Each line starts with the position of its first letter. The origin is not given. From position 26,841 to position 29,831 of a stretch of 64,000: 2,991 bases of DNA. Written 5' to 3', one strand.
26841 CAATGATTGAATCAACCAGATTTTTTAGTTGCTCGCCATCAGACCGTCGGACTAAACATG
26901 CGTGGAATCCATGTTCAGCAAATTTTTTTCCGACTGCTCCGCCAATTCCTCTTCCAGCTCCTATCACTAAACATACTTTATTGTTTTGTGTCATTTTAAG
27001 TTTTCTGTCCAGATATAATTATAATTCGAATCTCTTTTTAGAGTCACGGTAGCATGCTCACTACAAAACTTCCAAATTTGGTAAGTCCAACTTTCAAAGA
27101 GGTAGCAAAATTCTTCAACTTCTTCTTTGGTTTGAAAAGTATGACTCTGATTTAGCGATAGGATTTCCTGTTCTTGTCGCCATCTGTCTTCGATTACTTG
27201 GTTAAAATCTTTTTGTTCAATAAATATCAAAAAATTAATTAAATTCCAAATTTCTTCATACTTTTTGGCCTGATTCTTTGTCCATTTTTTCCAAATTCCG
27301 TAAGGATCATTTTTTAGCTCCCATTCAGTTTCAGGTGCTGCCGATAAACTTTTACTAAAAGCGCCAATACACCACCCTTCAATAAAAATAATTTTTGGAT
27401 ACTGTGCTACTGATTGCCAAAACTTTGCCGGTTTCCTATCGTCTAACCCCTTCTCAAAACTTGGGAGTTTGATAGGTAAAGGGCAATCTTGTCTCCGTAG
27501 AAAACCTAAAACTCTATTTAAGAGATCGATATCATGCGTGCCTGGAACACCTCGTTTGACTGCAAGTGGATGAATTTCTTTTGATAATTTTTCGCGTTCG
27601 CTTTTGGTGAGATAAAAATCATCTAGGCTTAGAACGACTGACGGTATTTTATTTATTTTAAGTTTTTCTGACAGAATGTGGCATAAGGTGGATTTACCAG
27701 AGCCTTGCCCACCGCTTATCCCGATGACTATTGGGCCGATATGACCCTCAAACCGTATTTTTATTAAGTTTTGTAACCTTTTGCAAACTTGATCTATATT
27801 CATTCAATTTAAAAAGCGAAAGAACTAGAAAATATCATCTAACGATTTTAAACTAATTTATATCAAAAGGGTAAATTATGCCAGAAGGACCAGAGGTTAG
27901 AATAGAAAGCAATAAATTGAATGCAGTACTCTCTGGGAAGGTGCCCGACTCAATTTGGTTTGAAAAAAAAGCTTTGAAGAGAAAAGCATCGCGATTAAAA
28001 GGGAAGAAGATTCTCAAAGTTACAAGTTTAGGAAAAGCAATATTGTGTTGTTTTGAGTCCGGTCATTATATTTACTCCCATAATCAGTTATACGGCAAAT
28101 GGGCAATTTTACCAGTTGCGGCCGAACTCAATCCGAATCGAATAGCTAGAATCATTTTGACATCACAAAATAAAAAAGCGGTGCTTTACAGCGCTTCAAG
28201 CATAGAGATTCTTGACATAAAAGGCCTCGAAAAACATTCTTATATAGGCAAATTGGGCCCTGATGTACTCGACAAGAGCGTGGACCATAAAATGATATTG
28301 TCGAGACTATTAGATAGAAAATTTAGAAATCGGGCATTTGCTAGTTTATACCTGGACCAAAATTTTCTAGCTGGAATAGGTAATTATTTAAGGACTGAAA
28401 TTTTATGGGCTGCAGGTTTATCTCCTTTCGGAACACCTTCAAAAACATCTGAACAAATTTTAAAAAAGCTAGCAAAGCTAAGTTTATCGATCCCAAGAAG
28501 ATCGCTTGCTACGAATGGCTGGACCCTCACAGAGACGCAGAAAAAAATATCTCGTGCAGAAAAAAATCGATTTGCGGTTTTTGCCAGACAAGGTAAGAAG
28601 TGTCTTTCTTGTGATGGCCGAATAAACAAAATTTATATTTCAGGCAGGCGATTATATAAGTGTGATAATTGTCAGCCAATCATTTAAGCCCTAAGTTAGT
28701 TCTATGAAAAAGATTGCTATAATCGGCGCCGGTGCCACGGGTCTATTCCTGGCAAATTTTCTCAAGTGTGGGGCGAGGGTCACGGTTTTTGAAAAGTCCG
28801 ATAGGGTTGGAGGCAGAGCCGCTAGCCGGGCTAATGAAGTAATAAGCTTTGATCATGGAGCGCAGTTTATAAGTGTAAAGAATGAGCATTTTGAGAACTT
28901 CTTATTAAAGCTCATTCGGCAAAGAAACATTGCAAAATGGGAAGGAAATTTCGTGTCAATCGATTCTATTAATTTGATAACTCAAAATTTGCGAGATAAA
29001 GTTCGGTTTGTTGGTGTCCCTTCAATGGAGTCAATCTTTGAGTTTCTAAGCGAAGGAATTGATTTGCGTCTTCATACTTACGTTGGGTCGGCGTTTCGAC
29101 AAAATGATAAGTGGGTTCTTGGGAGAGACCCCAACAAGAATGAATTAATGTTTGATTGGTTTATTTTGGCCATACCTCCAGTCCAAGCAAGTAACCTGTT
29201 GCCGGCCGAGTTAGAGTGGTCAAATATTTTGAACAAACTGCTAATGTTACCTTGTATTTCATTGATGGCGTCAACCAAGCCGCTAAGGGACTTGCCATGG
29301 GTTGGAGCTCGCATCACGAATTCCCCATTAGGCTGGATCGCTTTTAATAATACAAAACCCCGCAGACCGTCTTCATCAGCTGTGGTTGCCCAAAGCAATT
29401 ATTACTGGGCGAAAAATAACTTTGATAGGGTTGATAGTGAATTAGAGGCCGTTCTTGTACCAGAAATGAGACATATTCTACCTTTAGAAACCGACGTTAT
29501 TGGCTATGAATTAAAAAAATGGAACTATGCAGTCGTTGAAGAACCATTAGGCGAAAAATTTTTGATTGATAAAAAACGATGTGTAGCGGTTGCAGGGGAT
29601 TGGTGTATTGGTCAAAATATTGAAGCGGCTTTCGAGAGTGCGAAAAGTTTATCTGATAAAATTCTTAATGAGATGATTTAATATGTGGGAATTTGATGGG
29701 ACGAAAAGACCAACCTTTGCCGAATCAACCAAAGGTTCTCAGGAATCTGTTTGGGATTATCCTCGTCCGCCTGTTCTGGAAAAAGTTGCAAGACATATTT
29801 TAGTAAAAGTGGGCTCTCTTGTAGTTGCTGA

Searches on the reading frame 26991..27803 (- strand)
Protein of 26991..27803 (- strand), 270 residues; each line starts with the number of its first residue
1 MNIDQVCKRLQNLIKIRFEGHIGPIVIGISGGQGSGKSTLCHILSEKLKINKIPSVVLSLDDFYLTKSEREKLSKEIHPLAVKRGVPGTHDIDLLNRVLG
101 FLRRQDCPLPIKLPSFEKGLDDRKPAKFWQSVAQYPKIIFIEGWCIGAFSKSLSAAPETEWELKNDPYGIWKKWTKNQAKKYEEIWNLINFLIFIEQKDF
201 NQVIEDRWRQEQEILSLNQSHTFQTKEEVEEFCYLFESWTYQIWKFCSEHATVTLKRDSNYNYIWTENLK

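Call 52: search_protein_families(library=pfam, proteins=[window:26991-27803:-], max_evalue=0.001)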
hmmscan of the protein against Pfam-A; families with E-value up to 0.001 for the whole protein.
window:26991-27803:- (270 aa): 3 families
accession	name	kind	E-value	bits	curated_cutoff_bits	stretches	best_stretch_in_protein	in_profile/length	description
PF00485.24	PRK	-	5.8e-06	26.7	22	1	26-143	1-116/196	Phosphoribulokinase / Uridine kinase family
PF13238.12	AAA_18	-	0.00057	20.8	29.4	0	27-56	1-25/128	AAA domain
PF07693.20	KAP_NTPase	-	0.00069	19.4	20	0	23-78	19-76/293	KAP family P-loop domain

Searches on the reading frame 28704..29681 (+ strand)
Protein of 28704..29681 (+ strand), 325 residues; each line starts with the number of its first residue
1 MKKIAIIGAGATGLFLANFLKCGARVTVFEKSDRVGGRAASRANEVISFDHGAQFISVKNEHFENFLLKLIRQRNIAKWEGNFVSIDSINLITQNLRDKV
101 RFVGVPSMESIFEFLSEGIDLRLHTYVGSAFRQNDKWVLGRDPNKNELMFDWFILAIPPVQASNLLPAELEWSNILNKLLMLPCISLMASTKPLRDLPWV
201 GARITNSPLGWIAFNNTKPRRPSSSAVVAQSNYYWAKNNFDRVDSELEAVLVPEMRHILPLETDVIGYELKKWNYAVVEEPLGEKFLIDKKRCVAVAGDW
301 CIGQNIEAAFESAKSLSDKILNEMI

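Call 52: search_protein_families(library=pfam, proteins=[window:28704-29681:+], max_evalue=0.001)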
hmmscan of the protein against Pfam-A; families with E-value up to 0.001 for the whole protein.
window:28704-29681:+ (325 aa): 6 families
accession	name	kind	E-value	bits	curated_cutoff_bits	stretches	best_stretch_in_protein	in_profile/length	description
PF13450.12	NAD_binding_8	-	1.7e-12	47.9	21.9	1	6-67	1-65/68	NAD(P)-binding Rossmann-like domain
PF01593.30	Amino_oxidase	-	1.4e-09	38.2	19.8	1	23-63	14-54/443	Flavin containing amine oxidoreductase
PF01266.30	DAO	-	6.4e-08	33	27.9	1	3-49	1-48/353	FAD dependent oxidoreductase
PF00070.33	Pyr_redox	-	0.0002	22.2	22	1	3-36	1-35/82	Pyridine nucleotide-disulphide oxidoreductase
PF07992.20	Pyr_redox_2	-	0.00026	20.9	26.1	0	2-42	143-184/291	Pyridine nucleotide-disulphide oxidoreductase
PF03486.20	HI0933_like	-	0.00085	19.3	50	0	3-39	2-39/244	HI0933-like protein Rossmann domain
